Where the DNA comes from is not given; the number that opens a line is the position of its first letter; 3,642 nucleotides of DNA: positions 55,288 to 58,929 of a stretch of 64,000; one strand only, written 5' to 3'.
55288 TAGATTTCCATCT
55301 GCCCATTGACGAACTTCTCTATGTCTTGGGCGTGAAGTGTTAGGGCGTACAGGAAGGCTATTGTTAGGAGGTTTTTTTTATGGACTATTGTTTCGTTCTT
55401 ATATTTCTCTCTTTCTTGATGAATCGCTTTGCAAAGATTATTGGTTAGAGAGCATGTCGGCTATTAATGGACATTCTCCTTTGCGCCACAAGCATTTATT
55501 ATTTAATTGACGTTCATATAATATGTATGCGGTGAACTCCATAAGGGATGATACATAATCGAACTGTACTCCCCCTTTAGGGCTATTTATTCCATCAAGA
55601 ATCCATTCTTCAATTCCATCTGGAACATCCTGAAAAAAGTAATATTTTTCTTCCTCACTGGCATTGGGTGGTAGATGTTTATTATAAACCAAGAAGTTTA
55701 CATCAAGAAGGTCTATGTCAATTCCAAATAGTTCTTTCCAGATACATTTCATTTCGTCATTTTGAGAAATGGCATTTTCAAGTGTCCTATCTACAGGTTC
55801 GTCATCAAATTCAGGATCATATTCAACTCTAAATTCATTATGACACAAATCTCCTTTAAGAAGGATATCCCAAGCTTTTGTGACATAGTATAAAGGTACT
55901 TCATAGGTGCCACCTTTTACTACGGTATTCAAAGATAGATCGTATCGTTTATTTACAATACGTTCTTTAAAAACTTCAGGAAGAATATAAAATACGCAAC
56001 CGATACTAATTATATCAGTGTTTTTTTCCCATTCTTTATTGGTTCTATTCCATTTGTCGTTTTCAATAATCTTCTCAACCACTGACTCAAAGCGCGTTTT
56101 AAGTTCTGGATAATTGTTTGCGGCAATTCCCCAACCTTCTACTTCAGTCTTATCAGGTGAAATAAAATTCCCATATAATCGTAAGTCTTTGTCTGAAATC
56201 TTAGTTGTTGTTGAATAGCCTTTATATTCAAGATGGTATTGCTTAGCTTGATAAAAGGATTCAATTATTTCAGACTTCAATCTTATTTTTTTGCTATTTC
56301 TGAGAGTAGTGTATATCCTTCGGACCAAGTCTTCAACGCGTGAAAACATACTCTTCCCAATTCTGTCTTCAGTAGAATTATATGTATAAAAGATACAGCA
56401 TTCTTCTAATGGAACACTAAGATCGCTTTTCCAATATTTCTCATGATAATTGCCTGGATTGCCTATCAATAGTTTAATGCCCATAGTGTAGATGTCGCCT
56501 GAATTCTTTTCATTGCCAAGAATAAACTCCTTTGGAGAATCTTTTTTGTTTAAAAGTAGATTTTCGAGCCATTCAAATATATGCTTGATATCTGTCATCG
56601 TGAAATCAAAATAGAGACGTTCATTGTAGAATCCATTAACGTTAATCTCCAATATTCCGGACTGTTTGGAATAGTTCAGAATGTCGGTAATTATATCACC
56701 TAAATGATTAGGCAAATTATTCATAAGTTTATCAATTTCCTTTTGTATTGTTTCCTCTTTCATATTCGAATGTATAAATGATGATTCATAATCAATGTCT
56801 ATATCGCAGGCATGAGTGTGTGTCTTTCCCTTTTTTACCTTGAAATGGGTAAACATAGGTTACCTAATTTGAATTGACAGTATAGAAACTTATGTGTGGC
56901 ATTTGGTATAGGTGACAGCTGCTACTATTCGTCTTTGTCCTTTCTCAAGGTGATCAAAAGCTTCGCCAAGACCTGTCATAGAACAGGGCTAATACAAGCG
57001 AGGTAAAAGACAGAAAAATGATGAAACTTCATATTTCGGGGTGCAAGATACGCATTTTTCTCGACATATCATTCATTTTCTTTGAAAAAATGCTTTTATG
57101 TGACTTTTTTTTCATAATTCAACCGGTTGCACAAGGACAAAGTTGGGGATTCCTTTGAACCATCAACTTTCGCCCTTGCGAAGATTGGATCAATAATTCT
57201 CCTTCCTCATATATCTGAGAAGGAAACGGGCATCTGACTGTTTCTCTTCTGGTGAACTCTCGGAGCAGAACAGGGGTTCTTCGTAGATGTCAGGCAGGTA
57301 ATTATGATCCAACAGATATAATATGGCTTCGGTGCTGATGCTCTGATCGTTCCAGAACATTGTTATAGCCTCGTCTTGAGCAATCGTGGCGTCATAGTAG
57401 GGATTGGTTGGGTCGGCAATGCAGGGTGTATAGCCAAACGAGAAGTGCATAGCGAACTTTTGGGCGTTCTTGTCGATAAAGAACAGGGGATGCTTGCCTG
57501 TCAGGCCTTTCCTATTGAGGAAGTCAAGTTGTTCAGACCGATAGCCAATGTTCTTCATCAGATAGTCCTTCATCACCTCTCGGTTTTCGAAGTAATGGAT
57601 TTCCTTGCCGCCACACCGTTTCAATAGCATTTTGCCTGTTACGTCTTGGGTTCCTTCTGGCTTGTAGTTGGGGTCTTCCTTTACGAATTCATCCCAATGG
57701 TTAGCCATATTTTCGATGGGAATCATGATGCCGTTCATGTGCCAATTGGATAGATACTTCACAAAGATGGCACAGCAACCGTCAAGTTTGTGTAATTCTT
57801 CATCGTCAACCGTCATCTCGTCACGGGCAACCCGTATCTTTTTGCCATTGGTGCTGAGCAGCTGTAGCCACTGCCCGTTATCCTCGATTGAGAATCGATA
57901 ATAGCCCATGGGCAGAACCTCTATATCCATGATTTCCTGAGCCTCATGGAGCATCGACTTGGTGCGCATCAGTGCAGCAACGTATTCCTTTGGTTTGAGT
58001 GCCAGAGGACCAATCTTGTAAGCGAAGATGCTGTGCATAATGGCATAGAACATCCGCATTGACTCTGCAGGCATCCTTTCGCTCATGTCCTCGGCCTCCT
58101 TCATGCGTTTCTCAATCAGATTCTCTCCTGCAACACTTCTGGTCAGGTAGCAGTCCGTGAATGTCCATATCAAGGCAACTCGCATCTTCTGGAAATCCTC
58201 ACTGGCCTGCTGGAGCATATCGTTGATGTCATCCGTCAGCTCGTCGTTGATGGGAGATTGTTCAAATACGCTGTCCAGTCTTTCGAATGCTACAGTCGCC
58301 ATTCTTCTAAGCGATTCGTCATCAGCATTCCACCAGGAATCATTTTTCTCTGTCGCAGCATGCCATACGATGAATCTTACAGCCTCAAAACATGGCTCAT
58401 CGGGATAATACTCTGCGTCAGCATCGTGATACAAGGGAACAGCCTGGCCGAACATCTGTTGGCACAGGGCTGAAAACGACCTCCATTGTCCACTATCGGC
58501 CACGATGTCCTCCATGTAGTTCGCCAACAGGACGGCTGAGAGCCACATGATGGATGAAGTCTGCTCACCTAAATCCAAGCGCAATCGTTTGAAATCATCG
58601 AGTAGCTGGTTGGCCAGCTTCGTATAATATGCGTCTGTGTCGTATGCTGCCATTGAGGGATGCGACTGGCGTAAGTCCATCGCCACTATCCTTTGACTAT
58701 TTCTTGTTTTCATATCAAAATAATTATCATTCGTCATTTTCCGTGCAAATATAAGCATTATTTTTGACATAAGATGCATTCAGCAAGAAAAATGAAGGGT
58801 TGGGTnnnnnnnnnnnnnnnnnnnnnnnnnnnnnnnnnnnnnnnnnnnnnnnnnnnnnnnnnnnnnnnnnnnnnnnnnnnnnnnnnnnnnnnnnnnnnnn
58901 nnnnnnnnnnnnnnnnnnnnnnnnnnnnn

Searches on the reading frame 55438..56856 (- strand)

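Call 8: search_protein_families(library=pfam, proteins=[window:55438-56856:-], max_evalue=0.1)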
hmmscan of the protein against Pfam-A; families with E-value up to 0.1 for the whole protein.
window:55438-56856:- (472 aa): 0 families

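Call 9: search_protein_families(library=padloc, proteins=[window:55438-56856:-], max_evalue=0.1)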
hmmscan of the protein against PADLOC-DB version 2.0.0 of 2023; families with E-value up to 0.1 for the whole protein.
window:55438-56856:- (472 aa): 0 families

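Call 11: search_protein_families(library=ncbifam, proteins=[window:55438-56856:-], max_evalue=0.1)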
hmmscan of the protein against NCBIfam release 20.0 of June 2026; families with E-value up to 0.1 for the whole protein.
window:55438-56856:- (472 aa): 1 family
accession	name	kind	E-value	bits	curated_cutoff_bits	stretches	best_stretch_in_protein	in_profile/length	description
TIGR00741.1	yfiA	equivalog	0.0065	16.9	40.9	1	4-52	40-88/102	ribosome hibernation-promoting factor, HPF/YfiA family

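Call 12: search_protein_families(library=phrogs, proteins=[window:55438-56856:-], max_evalue=0.1)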
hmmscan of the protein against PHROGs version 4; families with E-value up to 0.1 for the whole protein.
window:55438-56856:- (472 aa): 0 families

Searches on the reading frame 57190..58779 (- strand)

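Call 8: search_protein_families(library=pfam, proteins=[window:57190-58779:-], max_evalue=0.1)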
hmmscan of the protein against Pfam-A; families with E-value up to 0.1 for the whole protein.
window:57190-58779:- (529 aa): 1 family
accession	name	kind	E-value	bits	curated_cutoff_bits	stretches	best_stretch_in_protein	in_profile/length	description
PF12954.12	DUF3843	-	6.9e-49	167.5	25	1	39-524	10-408/410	Protein of unknown function (DUF3843)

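Call 9: search_protein_families(library=padloc, proteins=[window:57190-58779:-], max_evalue=0.1)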
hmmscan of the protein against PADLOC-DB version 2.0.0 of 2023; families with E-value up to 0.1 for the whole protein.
window:57190-58779:- (529 aa): 0 families

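Call 11: search_protein_families(library=ncbifam, proteins=[window:57190-58779:-], max_evalue=0.1)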
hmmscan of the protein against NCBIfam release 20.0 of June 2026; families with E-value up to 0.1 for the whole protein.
window:57190-58779:- (529 aa): 0 families

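Call 12: search_protein_families(library=phrogs, proteins=[window:57190-58779:-], max_evalue=0.1)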
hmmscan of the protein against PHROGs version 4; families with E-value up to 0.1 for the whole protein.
window:57190-58779:- (529 aa): 0 families
